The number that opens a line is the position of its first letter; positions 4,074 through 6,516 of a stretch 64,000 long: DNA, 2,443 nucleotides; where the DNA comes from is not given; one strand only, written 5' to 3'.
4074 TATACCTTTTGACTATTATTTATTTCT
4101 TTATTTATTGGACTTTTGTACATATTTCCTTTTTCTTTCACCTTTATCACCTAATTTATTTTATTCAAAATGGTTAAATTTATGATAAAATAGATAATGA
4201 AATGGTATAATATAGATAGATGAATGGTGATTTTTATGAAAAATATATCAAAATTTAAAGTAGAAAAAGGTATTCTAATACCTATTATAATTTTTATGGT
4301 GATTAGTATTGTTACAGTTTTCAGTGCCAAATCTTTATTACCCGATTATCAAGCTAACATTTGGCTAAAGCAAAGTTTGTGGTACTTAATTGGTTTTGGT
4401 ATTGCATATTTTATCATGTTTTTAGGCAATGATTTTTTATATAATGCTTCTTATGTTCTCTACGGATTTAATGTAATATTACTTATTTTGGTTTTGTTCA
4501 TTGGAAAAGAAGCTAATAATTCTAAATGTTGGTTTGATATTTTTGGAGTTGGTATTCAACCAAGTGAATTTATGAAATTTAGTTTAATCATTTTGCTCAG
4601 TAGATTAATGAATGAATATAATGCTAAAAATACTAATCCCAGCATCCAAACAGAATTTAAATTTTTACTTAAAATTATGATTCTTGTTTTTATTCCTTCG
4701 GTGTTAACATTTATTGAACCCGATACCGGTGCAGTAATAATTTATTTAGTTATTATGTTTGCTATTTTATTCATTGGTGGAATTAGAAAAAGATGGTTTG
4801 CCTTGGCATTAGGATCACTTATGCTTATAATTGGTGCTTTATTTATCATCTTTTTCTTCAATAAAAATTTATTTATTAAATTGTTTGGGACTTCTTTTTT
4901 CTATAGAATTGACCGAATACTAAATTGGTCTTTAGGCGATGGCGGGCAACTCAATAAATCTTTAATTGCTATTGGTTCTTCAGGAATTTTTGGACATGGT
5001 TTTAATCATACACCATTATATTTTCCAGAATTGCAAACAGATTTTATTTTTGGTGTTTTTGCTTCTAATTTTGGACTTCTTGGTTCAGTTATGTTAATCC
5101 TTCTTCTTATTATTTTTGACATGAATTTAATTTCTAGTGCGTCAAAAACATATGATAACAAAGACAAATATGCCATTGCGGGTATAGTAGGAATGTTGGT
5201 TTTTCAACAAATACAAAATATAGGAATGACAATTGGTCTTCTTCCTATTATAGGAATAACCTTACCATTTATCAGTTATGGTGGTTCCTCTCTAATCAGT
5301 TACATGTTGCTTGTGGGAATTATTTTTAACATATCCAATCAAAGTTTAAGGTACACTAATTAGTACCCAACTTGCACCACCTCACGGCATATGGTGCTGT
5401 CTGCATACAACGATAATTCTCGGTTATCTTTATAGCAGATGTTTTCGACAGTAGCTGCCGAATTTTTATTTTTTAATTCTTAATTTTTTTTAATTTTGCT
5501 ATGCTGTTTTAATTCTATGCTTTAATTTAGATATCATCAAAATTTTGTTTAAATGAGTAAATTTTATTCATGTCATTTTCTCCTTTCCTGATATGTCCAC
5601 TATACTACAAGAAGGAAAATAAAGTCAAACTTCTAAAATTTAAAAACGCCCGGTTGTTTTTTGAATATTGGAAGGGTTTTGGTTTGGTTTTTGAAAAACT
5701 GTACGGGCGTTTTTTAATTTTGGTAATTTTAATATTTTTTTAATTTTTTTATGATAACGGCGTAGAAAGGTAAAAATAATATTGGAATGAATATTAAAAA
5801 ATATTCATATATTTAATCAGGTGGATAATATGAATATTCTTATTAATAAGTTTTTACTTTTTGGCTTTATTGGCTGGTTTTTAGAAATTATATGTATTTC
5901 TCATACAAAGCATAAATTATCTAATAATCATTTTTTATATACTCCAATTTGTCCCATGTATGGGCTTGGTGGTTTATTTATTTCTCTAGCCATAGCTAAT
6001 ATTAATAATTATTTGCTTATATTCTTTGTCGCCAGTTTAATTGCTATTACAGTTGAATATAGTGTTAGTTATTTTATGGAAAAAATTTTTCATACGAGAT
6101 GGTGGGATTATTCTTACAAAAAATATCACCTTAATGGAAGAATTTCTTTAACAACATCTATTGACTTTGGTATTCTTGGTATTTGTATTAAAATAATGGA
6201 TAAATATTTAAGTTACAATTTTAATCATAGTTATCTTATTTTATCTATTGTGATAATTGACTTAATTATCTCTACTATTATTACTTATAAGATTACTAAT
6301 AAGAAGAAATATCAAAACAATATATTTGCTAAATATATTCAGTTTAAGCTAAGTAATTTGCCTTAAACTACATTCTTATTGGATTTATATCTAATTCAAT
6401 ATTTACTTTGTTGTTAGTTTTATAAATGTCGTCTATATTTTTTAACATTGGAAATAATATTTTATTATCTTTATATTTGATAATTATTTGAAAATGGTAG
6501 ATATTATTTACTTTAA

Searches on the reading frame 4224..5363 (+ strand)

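Call 22: search_protein_families(library=pfam, proteins=[window:4224-5363:+], max_evalue=0.001)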
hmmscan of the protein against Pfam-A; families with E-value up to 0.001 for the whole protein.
window:4224-5363:+ (379 aa): 1 family
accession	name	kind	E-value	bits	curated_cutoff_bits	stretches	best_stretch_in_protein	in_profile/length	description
PF01098.24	FTSW_RODA_SPOVE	-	1.3e-68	232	26.4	1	21-374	8-354/356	Cell cycle protein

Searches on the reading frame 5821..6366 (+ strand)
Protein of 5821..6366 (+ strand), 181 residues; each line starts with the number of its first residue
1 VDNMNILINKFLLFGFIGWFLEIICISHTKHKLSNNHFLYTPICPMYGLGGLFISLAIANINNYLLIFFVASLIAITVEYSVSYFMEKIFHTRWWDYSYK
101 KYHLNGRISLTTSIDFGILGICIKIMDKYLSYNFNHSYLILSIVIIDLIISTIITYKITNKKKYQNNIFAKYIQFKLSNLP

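Call 33: search_protein_families(library=pfam, proteins=[window:5821-6366:+], max_evalue=0.001)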
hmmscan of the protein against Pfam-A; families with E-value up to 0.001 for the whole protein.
window:5821-6366:+ (181 aa): 1 family
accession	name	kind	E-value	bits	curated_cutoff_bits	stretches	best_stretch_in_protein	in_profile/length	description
PF06541.16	ABC_trans_CmpB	-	8.7e-33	114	25.9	1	11-152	3-143/151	Putative ABC-transporter type IV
